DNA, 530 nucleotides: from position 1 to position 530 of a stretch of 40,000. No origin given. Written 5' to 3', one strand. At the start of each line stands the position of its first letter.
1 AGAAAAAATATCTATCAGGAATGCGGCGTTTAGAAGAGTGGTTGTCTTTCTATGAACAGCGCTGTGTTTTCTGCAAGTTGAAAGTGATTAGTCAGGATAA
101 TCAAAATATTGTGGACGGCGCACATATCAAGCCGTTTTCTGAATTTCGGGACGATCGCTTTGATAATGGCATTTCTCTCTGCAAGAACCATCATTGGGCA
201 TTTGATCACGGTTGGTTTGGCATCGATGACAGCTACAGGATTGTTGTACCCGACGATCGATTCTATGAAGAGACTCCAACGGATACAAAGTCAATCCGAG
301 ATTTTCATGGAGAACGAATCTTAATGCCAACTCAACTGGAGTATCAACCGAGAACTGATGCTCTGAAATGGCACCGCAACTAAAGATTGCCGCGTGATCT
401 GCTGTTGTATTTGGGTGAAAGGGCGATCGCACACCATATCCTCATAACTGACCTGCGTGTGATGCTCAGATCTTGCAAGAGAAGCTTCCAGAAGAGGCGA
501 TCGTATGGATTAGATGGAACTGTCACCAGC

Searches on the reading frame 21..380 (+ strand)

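Call 6: search_protein_families(library=ncbifam, proteins=[window:21-380:+], max_evalue=0.001)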
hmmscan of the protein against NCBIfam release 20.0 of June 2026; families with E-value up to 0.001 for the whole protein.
window:21-380:+ (120 aa): 1 family
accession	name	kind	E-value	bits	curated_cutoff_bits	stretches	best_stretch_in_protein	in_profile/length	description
NF045808.1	PT-DNA_restrict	exception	4.4e-21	75.3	180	1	7-119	169-279/284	phosphorothioated DNA-binding restriction endonuclease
